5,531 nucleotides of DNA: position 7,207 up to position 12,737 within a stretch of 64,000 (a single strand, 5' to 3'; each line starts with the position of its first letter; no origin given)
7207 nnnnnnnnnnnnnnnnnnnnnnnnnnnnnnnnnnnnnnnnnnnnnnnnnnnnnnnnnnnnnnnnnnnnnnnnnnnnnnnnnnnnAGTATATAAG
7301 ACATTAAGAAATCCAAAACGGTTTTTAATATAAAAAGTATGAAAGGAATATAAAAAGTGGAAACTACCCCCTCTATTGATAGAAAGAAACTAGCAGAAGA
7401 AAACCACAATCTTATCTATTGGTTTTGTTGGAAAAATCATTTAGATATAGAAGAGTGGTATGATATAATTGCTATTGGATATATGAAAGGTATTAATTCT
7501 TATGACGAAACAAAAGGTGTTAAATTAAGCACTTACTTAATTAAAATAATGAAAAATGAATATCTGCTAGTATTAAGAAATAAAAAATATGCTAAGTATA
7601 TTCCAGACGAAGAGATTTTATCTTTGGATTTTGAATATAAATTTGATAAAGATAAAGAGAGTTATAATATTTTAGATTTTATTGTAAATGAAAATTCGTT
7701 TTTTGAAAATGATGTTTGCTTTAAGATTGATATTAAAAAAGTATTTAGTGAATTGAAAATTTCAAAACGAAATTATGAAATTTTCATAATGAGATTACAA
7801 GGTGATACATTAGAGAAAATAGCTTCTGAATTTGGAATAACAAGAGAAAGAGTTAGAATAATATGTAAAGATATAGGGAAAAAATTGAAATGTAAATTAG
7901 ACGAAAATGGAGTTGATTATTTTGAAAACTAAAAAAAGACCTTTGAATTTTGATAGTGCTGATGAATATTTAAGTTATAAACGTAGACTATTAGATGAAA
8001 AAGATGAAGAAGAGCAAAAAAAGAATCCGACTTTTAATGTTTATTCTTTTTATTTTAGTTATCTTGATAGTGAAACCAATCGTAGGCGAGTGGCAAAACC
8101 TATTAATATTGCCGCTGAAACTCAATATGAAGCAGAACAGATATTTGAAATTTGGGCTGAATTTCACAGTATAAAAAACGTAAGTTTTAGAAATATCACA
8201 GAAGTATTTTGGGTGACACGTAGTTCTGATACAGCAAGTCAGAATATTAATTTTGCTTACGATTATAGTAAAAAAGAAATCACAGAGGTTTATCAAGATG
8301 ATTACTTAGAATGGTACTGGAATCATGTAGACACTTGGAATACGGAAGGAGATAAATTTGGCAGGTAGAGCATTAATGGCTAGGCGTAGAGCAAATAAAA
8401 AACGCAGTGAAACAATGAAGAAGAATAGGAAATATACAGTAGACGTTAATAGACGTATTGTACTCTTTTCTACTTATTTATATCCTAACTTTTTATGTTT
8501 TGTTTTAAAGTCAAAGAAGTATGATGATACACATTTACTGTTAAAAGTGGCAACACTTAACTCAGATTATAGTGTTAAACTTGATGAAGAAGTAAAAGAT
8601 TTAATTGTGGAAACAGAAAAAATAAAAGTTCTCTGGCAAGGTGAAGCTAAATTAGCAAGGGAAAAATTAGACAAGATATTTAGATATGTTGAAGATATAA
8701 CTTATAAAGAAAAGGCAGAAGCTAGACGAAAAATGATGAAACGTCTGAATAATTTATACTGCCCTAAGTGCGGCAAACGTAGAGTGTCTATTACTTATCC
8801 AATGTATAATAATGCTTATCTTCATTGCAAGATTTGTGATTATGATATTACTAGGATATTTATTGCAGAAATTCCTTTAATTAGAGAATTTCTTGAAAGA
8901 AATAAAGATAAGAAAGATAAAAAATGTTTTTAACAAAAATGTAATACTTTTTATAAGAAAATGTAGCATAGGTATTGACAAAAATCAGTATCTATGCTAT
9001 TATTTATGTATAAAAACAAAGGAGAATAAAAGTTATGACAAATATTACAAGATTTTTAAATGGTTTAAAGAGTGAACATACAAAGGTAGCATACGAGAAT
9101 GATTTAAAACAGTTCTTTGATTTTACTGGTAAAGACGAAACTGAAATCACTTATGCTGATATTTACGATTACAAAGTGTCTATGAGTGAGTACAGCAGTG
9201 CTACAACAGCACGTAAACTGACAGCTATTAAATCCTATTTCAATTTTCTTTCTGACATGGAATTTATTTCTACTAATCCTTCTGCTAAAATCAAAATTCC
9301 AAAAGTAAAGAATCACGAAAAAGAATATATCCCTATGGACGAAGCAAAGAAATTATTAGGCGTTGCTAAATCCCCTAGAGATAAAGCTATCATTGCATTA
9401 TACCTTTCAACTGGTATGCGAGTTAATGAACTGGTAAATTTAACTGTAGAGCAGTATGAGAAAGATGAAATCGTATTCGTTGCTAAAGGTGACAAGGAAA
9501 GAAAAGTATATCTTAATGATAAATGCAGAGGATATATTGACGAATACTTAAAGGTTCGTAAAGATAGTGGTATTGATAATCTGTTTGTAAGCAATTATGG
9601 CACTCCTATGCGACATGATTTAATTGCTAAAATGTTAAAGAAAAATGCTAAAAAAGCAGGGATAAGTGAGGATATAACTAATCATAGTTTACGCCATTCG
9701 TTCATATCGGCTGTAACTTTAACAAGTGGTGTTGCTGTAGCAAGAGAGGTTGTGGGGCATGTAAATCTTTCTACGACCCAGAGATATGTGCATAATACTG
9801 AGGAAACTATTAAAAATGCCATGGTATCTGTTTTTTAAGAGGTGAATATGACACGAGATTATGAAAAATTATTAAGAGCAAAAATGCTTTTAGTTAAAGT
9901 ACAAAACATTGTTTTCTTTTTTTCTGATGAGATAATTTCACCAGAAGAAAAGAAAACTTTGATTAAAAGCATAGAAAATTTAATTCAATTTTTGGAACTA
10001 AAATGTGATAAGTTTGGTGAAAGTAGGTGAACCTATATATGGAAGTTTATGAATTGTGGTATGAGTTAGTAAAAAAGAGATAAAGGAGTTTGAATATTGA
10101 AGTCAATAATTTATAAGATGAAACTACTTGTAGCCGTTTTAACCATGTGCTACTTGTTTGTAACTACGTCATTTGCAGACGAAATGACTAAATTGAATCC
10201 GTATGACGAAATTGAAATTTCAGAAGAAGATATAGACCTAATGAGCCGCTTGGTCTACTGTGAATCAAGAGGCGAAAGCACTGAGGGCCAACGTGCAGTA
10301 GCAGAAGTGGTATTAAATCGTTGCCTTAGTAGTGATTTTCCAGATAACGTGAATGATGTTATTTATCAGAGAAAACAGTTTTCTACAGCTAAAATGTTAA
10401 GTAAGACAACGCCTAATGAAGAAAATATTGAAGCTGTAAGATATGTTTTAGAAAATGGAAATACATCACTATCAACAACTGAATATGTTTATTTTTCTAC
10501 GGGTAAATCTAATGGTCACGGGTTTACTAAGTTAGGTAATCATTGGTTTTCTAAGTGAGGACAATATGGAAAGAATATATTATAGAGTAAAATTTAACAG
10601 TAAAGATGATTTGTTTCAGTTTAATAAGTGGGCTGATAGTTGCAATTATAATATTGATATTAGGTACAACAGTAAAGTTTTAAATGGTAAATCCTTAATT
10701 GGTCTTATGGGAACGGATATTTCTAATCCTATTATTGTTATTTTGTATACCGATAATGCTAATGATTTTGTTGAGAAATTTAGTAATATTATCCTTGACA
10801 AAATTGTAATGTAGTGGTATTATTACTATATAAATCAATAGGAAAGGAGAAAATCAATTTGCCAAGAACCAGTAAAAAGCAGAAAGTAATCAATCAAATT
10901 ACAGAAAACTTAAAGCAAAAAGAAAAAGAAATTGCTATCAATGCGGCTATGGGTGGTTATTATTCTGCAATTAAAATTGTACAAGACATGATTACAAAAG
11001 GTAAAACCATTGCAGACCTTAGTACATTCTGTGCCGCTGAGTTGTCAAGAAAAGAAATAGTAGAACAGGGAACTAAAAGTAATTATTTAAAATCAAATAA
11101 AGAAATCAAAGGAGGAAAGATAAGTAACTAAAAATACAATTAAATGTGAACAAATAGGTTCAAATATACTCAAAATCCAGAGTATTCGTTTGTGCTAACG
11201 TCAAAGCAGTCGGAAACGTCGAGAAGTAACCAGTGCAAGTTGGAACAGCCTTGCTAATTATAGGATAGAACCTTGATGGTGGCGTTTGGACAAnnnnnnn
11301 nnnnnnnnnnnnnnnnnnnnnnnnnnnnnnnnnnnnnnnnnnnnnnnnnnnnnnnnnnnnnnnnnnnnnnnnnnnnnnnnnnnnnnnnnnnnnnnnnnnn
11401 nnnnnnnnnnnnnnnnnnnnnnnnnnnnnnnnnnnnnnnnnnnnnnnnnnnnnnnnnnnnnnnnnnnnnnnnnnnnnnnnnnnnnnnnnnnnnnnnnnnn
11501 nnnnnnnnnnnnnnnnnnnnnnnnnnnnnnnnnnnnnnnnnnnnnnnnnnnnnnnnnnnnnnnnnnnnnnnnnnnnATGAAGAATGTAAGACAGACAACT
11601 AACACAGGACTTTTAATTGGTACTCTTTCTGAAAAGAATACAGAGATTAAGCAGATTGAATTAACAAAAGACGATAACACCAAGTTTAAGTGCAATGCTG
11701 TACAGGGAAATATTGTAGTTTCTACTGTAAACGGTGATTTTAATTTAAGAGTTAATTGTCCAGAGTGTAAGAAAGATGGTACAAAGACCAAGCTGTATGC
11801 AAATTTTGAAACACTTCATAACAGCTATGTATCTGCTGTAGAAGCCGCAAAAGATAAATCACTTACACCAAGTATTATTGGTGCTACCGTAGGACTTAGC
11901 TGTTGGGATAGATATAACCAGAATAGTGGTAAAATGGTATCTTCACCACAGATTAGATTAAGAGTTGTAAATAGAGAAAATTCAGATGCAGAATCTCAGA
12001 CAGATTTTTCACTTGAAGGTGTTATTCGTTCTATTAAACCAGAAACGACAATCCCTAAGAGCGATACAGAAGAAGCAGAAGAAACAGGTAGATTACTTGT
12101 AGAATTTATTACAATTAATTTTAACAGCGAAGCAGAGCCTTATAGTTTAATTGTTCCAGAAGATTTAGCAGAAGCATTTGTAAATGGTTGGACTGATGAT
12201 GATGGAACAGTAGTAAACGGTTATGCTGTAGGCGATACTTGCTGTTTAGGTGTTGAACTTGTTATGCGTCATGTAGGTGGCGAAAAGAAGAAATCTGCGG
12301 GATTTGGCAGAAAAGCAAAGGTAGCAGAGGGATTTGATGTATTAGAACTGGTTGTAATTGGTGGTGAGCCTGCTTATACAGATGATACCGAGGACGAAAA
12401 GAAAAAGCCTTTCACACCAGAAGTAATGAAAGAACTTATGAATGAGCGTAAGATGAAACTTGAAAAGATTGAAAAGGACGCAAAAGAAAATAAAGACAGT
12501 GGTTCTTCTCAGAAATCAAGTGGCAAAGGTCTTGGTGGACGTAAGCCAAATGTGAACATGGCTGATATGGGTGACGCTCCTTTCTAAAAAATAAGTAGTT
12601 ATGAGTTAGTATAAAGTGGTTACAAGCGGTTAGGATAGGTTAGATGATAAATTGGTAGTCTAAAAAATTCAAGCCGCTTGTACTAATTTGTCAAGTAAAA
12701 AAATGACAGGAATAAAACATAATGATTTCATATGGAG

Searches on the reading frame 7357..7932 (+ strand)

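Call 14: search_protein_families(library=pfam, proteins=[window:7357-7932:+], max_evalue=0.01)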
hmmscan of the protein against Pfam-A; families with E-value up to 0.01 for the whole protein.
window:7357-7932:+ (191 aa): 3 families
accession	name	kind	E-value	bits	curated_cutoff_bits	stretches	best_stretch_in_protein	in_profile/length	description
PF04542.20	Sigma70_r2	-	7.6e-07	29.3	24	1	13-76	2-68/71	Sigma-70 region 2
PF04545.22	Sigma70_r4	-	1.1e-05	25.2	24.1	1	141-178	11-49/50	Sigma-70, region 4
PF00196.25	GerE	-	0.0047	17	23.5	1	135-180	3-48/57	Bacterial regulatory proteins, luxR family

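Call 15: search_protein_families(library=phrogs, proteins=[window:7357-7932:+], max_evalue=0.001)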
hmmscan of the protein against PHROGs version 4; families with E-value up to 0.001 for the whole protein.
window:7357-7932:+ (191 aa): 4 families
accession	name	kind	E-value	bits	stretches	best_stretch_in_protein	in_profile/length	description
phrog_351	-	transcription regulation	1.2e-20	74.8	1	9-185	505-730/928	RNA polymerase sigma factor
phrog_1740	-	transcription regulation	6.2e-08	32.6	1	45-185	97-220/567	RNA polymerase sigma factor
phrog_3741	-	unknown function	5.4e-05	23.9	1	29-75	34-79/221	-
phrog_21612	-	transcription regulation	0.00036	20.2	1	28-75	37-84/600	RNA polymerase sigma factor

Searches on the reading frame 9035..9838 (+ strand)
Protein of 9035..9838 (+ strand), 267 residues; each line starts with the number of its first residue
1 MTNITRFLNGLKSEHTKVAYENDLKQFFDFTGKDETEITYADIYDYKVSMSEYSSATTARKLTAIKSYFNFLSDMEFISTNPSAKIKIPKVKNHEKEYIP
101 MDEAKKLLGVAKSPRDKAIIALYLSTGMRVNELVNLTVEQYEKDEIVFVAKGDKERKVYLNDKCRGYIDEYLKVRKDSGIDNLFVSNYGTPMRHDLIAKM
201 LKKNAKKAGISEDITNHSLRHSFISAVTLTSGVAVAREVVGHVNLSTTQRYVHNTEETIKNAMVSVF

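Call 14: search_protein_families(library=pfam, proteins=[window:9035-9838:+], max_evalue=0.01)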
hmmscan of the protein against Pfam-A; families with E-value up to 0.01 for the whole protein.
window:9035-9838:+ (267 aa): 2 families
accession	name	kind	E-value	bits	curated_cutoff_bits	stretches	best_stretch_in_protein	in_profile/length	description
PF00589.27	Phage_integrase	-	1.3e-29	103.6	27.1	1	99-256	3-170/172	Phage integrase family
PF02899.23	Phage_int_SAM_1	-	4.7e-10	40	22.3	1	5-72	2-79/83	Phage integrase, N-terminal SAM-like domain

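Call 15: search_protein_families(library=phrogs, proteins=[window:9035-9838:+], max_evalue=0.001)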
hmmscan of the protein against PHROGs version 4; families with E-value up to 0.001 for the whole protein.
window:9035-9838:+ (267 aa): 6 families
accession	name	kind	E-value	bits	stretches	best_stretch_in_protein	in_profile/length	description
phrog_1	-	integration and excision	4.8e-49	169.1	1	12-263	182-444/611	integrase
phrog_216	-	integration and excision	4.6e-36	125.5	1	60-263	17-233/301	integrase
phrog_7685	-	integration and excision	2.3e-09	38.2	1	155-262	128-231/240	integrase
phrog_5127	-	integration and excision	2.1e-07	31.8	1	12-144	136-241/355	integrase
phrog_37709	-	unknown function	1.7e-05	25.7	1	54-144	17-105/116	-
phrog_7269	-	integration and excision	5.2e-05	24.1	1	197-264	13-79/89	integrase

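Call 77: search_solved_structures(query=window:9035-9838:+, max_evalue=0.001, show_alignments=2)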
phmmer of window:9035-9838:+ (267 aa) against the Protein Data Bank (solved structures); distinct sequences matched with E-value up to 0.001: 11.
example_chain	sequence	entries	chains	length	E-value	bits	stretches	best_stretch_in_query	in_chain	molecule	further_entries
5hxy_A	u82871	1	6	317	1.5e-30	109.8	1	7-260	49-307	Tyrosine recombinase XerA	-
4a8e_A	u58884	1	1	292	5.6e-22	81.7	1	44-263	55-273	PROBABLE TYROSINE RECOMBINASE XERC-LIKE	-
1a0p_A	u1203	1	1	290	4.9e-21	78.6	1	13-260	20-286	SITE-SPECIFIC RECOMBINASE XERD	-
9i5v_14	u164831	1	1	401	3.7e-17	65.9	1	13-260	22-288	Ribosome-associated translation inhibitor RaiA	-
5dcf_A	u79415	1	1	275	9e-15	58.1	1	113-260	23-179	Tyrosine recombinase XerD,DNA translocase FtsK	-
2a3v_A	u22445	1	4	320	1.9e-11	47.2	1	192-256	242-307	site-specific recombinase IntI4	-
5jjv_A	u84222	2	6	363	5.6e-11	45.7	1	66-262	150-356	Tyrosine recombinase XerH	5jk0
5c6k_A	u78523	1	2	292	3.3e-08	36.6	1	55-263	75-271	Integrase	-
3nkh_A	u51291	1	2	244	2.2e-07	33.9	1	183-263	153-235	Integrase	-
5dor_A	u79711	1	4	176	3.5e-05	26.7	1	98-263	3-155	Integrase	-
1aih_A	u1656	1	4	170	6.6e-05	25.8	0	114-262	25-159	HP1 INTEGRASE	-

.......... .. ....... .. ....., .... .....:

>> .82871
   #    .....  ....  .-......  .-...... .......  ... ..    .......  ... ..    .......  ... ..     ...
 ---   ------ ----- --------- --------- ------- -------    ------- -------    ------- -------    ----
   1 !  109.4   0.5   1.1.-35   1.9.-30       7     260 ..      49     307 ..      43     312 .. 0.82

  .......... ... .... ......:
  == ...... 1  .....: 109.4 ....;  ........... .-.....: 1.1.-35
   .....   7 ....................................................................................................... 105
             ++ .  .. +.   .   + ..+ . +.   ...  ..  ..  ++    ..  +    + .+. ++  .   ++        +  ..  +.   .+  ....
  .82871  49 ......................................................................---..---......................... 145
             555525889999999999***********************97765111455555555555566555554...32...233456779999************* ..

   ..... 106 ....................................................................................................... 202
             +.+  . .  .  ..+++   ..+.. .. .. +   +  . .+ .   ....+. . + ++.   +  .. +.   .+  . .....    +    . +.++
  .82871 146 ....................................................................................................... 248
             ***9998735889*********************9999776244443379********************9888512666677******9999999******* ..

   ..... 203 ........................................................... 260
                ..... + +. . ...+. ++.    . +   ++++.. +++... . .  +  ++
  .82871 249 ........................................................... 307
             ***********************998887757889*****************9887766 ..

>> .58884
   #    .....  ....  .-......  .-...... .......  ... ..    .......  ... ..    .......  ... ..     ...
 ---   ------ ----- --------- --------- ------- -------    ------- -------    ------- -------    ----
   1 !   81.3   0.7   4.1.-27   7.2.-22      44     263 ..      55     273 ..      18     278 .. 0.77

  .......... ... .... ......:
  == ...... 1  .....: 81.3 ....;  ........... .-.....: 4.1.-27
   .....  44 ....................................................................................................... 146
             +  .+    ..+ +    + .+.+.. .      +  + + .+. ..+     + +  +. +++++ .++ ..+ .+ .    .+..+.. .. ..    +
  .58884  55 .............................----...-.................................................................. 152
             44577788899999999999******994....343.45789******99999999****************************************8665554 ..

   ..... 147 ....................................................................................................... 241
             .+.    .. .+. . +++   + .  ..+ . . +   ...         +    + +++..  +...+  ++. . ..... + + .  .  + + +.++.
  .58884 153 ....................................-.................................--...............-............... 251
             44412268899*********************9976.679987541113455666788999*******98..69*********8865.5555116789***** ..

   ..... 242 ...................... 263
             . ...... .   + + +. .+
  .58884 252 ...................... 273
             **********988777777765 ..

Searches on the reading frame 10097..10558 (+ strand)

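Call 14: search_protein_families(library=pfam, proteins=[window:10097-10558:+], max_evalue=0.01)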
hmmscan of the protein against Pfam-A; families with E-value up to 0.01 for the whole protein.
window:10097-10558:+ (153 aa): 1 family
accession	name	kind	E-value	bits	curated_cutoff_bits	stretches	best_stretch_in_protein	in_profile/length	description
PF07486.17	Hydrolase_2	-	3.4e-18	66.5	27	1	59-151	1-99/100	Cell Wall Hydrolase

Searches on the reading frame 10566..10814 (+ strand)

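Call 101: search_protein_families(library=pfam, proteins=[window:10566-10814:+], max_evalue=1)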
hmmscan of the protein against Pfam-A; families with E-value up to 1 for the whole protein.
window:10566-10814:+ (82 aa): 2 families
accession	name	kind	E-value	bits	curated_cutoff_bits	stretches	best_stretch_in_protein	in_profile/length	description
PF00381.24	PTS-HPr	-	0.019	15.5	23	1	20-62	22-63/81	PTS HPr component phosphorylation site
PF17618.7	SL4P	-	0.23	12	28.1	0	8-37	21-51/88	Uncharacterized Strongylid L4 protein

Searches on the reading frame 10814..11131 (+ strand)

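Call 101: search_protein_families(library=pfam, proteins=[window:10814-11131:+], max_evalue=1)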
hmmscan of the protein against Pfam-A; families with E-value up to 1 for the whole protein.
window:10814-11131:+ (105 aa): 1 family
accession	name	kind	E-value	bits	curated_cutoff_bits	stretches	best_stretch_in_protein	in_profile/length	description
PF01877.22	RNA_binding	-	0.011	16.4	26.9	1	18-93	10-78/120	RNA binding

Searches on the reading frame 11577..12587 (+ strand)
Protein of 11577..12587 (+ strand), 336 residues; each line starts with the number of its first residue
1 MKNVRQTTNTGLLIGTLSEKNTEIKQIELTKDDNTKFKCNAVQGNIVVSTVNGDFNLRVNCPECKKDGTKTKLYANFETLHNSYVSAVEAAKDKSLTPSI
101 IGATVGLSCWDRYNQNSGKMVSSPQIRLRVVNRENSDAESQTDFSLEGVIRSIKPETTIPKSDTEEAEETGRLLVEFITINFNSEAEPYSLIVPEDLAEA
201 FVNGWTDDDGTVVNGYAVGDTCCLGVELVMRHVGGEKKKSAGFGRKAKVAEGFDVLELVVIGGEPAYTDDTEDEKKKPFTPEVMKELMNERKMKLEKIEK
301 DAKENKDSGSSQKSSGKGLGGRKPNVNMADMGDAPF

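Call 13: search_protein_families(library=pfam, proteins=[window:11577-12587:+], max_evalue=0.01)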
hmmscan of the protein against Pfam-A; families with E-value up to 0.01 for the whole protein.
window:11577-12587:+ (336 aa): 0 families

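Call 15: search_protein_families(library=phrogs, proteins=[window:11577-12587:+], max_evalue=0.001)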
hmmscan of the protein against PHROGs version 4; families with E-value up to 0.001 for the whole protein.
window:11577-12587:+ (336 aa): 1 family
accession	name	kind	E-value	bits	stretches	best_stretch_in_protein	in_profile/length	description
phrog_2367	-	unknown function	5.4e-23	82.8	1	1-325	6-303/326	-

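Call 92: search_solved_structures(query=window:11577-12587:+, max_evalue=1)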
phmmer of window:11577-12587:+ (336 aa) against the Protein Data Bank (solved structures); distinct sequences matched with E-value up to 1: 4.
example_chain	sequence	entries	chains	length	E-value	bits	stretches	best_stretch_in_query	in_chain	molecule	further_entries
1ds9_A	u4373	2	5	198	0.14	14.7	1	237-305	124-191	OUTER ARM DYNEIN | Dynein axonemal light chain 1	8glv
6l4p_A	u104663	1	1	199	0.14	14.7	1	237-305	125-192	Dynein light chain 1, axonemal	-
1m9l_A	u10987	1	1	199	0.14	14.7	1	237-305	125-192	Outer Arm Dynein Light Chain 1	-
5yxm_A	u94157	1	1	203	0.15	14.7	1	237-305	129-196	Dynein light chain 1, axonemal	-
